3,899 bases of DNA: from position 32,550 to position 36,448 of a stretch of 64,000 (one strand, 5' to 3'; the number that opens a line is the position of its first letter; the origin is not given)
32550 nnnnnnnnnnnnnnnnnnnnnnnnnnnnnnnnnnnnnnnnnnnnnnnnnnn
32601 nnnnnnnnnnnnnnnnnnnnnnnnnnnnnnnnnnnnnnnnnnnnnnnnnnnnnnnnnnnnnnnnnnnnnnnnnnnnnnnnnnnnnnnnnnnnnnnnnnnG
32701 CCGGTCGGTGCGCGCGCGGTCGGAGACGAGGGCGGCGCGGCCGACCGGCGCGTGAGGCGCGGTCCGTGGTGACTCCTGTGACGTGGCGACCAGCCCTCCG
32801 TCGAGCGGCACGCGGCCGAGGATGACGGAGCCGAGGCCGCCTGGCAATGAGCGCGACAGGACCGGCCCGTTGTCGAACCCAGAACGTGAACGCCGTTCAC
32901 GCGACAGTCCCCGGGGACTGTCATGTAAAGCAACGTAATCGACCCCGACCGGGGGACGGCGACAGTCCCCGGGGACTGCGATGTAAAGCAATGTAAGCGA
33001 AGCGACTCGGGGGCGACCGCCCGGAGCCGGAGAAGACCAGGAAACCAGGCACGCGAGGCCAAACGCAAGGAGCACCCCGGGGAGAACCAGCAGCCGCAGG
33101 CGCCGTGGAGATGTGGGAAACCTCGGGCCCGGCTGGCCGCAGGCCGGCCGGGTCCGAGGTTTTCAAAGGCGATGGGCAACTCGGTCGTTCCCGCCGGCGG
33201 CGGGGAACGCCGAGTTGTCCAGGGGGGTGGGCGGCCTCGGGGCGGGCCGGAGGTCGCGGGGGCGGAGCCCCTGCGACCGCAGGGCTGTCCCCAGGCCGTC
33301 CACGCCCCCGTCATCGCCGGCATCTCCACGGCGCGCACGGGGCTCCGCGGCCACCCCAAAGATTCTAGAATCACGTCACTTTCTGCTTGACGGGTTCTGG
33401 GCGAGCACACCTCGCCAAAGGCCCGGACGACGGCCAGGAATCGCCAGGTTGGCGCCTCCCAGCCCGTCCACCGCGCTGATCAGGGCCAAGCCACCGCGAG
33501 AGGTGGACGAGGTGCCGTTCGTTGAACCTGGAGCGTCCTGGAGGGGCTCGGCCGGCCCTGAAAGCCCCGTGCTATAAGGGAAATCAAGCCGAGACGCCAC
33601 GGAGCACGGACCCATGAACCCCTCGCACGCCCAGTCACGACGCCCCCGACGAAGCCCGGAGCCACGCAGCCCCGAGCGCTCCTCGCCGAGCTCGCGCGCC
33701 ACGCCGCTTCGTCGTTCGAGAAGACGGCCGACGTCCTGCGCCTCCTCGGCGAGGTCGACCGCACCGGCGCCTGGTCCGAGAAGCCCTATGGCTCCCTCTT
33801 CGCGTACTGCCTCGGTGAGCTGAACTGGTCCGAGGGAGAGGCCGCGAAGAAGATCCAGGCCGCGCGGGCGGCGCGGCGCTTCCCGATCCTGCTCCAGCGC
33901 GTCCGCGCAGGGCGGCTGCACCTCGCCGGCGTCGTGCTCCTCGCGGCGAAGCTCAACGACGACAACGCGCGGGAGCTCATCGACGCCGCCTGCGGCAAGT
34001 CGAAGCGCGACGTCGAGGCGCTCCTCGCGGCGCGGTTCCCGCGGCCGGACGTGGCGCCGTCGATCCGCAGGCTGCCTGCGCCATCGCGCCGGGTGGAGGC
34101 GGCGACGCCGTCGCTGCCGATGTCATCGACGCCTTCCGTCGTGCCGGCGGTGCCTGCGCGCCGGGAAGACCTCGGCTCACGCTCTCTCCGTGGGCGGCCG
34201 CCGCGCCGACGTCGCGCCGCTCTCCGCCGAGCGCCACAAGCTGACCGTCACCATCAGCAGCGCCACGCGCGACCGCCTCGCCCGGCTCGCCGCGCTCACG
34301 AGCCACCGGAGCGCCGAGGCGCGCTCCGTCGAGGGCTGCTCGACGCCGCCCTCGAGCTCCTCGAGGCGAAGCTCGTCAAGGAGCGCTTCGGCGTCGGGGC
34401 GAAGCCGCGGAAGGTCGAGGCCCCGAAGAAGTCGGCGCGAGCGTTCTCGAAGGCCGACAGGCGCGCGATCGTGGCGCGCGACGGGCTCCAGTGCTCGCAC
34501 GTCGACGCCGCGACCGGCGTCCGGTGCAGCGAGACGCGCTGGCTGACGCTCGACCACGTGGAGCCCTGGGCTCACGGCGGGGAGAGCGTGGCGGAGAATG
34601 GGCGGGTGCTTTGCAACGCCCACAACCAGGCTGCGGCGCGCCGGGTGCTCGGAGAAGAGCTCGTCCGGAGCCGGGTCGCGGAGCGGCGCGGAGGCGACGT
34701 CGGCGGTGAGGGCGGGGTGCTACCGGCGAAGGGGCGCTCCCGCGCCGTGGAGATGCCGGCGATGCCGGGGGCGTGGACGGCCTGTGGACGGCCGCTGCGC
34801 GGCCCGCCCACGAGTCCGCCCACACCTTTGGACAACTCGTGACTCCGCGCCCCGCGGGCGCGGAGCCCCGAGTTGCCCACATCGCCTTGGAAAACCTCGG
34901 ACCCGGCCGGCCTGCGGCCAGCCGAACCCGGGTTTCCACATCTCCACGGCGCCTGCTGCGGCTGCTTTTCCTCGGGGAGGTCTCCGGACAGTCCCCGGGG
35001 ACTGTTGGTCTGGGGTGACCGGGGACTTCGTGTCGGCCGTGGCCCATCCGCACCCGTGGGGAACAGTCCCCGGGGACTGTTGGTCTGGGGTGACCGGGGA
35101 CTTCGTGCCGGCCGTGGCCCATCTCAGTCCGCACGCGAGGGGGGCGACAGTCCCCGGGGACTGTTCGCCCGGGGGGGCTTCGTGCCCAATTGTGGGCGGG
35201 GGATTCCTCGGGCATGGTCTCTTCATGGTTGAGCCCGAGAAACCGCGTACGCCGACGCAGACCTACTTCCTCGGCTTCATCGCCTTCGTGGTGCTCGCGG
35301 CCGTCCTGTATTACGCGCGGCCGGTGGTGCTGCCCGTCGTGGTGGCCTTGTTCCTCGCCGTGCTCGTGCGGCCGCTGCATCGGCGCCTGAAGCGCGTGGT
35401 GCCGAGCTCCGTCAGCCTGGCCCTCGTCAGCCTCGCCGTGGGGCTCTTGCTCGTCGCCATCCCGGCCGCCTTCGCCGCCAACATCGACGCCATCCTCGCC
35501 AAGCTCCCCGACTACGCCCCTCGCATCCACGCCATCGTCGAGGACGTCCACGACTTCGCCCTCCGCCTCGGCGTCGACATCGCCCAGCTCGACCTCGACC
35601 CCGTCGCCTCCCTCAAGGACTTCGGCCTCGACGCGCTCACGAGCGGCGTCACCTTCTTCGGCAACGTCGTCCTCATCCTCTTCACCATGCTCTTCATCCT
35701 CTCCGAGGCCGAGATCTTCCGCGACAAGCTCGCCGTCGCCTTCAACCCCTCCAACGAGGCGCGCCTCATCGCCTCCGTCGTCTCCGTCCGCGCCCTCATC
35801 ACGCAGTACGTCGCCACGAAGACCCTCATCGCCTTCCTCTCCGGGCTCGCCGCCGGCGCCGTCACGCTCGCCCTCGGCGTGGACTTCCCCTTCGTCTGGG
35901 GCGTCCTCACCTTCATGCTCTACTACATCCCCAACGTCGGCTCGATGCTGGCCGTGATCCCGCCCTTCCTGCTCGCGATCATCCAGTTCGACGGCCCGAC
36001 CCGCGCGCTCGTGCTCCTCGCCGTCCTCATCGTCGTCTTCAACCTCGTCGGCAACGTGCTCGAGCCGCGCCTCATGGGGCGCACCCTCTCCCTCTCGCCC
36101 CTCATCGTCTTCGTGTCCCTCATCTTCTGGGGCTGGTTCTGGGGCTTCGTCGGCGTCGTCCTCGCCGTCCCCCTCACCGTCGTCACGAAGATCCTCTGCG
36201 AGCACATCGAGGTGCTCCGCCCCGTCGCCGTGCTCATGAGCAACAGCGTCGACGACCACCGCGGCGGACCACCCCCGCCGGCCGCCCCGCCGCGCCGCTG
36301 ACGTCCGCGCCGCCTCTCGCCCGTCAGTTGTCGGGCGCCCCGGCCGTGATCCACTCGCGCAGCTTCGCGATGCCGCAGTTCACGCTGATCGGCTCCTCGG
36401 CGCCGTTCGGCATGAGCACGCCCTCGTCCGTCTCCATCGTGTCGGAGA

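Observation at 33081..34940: Decaying DUF222/HNH-endonuclease (REP13E12-like) mobile cassette bounded by 150-bp inverted repeats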

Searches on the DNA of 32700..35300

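Call 22: search_rna_families(source=window, start=32700, end=35300, threshold=evalue, max_evalue=1)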
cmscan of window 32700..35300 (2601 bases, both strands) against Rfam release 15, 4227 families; matches with E-value up to 1: 1.
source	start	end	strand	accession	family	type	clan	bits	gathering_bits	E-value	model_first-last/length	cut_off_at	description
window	35057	35170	+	RF03322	mir-1641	Gene; miRNA;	-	23.9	104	0.068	1-85/85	no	mir-1641 microRNA precursor family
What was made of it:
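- Tried and rejected: An Rfam E-value scan of 32700-35300 gave only a chance miRNA hit (call 22).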

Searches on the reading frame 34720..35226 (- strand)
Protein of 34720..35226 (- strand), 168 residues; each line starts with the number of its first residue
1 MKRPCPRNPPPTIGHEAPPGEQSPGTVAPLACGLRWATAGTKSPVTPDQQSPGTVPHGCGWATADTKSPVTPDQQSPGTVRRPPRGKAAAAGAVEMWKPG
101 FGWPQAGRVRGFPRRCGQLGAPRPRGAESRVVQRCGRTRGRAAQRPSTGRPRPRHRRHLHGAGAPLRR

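Call 62: find_homologous_proteins(query=window:34720-35226:-, max_evalue=0.01)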
Query window:34720-35226:-: 1493 candidates shared short words with the query, none scored E <= 0.01.
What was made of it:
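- Tried and rejected: Searching for spurious ORFs translated from the right module plus palindromes gave no hit (call 62).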

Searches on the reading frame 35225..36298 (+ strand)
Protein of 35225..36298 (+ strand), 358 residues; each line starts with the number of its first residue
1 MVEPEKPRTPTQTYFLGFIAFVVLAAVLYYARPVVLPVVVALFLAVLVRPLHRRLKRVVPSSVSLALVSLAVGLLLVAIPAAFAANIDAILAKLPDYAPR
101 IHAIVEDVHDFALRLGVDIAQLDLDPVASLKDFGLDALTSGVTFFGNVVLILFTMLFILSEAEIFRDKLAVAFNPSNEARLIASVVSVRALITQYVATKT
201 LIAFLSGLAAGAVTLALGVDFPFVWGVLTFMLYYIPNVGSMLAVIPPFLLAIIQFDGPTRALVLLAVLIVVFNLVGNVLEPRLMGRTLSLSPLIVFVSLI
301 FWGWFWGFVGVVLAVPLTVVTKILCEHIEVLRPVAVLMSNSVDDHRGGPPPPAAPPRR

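Call 54: find_homologous_proteins(query=window:35225-36298:+, max_evalue=1e-60)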
Query seq(358 aa) (358 aa): 24 proteins with E <= 1e-60 among 8000 candidates.
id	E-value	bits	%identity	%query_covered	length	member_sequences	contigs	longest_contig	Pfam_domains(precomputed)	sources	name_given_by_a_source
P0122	2.1e-219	746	100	100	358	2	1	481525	PF01594.23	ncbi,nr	ncbi:MAG: AI-2E family transporter [Deltaproteobacteria bacterium]|nr:AI-2E family transporter [Delt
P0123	6.2e-168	577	87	89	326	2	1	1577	PF01594.23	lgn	-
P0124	2.8e-122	426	59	94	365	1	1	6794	PF01594.23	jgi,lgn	-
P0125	2.3e-121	423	57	99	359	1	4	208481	PF01594.23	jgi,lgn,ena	-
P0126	1.7e-120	421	61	92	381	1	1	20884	PF01594.23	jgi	-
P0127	4.7e-120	419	57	98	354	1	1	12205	PF01594.23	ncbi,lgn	-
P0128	5.9e-120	419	57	98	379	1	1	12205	PF01594.23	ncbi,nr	ncbi:MAG: hypothetical protein CSA66_06880 [Proteobacteria bacterium]|nr:MAG: hypothetical protein C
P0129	2.2e-119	417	57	96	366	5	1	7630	PF01594.23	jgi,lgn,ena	jgi:predicted PurR-regulated permease PerM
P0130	3.6e-119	416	57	95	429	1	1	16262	PF01594.23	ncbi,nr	ncbi:MAG: hypothetical protein CVU56_23990 [Deltaproteobacteria bacterium HGW-Deltaproteobacteria-14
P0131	9.8e-119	415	57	98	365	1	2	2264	PF01594.23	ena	-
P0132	4.0e-118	413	56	98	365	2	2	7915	PF01594.23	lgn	-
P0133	2.2e-117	410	56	96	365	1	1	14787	PF01594.23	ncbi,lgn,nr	ncbi:MAG: AI-2E family transporter [Deltaproteobacteria bacterium]|nr:MAG: AI-2E family transporter 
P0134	2.0e-113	397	52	98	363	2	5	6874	PF01594.23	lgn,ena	-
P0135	6.2e-110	386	54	94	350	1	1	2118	PF01594.23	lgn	-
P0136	2.3e-103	364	52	92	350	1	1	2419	PF01594.23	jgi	jgi:AI-2 transport protein TqsA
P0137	6.1e-97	343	51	93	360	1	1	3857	PF01594.23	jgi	-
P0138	2.8e-96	341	48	95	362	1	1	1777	PF01594.23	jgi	jgi:predicted PurR-regulated permease PerM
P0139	6.0e-96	340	51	95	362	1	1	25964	PF01594.23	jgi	-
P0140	2.3e-94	335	50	94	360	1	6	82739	PF01594.23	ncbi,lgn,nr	ncbi:MAG: AI-2E family transporter [Deltaproteobacteria bacterium]|nr:AI-2E family transporter [Delt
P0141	2.3e-92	328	50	90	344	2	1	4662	PF01594.23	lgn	-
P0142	2.9e-90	321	48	90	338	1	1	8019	PF01594.23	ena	-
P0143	7.7e-74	267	44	94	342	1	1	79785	PF01594.23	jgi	jgi:predicted PurR-regulated permease PerM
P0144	1.2e-72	263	42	95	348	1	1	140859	PF01594.23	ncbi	ncbi:MAG: AI-2E family transporter [Myxococcota bacterium]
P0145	1.8e-68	250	58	53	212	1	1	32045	PF01594.23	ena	-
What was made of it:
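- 35225..36301 (+): Flanking gene: AI-2E family transporter (not part of the cassette). 100% identical to P0122, Pfam PF01594 (call 54).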

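Call 55: find_encoding_contigs(protein=P0123, flank=3000, max_places=3)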
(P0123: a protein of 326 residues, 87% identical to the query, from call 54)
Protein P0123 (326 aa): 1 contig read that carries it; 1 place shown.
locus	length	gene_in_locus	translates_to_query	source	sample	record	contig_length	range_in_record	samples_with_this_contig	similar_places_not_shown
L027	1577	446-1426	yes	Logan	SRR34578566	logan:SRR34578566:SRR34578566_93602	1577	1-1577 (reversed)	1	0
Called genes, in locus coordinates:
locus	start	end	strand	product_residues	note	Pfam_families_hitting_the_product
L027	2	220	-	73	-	?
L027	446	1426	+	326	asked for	PF01594:AI-2E_transport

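Call 56: find_encoding_contigs(protein=P0125, flank=6000, max_places=2)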
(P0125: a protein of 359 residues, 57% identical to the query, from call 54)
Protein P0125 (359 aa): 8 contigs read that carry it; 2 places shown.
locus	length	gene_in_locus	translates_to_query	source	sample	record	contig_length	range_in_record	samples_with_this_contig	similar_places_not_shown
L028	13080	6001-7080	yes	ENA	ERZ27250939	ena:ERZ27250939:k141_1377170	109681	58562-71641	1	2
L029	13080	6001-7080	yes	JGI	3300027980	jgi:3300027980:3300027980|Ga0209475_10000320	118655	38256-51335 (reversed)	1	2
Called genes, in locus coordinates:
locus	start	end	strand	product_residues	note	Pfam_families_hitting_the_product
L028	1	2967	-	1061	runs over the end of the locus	-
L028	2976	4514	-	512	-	-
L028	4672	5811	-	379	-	PF13462:Thioredoxin_4, PF13098:Thioredoxin_2 (weak), PF01323:DSBA, PF13743:Thioredoxin_5 (weak)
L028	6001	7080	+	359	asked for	PF01594:AI-2E_transport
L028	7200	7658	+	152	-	-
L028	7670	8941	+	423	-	PF03712:Cu2_monoox_C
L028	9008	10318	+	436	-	PF00070:Pyr_redox (faint), PF01266:DAO, PF01494:FAD_binding_3, PF04820:Trp_halogenase, PF07992:Pyr_redox_2 (weak), PF12831:FAD_oxidored, PF13450:NAD_binding_8 (weak), PF04820:Trp_halogenase, +4 more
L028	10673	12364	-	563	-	-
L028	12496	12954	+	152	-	PF08818:DUF1801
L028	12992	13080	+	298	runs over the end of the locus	-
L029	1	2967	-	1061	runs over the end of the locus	-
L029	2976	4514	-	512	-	-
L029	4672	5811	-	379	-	PF13462:Thioredoxin_4, PF13098:Thioredoxin_2 (weak), PF01323:DSBA, PF13743:Thioredoxin_5 (weak)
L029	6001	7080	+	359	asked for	PF01594:AI-2E_transport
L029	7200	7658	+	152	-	-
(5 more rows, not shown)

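Call 57: find_encoding_contigs(protein=P0126, flank=6000, max_places=2)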
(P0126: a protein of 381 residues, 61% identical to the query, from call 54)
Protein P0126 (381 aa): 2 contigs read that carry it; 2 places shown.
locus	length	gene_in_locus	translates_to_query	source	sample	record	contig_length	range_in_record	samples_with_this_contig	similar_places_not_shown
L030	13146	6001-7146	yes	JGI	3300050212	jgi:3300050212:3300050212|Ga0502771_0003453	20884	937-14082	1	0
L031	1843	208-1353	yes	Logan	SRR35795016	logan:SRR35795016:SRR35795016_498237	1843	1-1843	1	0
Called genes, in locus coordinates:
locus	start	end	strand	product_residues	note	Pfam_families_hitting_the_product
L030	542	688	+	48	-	-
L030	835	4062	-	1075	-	-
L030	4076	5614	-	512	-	-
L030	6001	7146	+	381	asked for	PF01594:AI-2E_transport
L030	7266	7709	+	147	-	PF07635:PSCyt1 (faint)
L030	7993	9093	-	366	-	PF03712:Cu2_monoox_C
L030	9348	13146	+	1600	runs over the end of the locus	PF11617:Cu-binding_MopE (weak)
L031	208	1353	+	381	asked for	PF01594:AI-2E_transport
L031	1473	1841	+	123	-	?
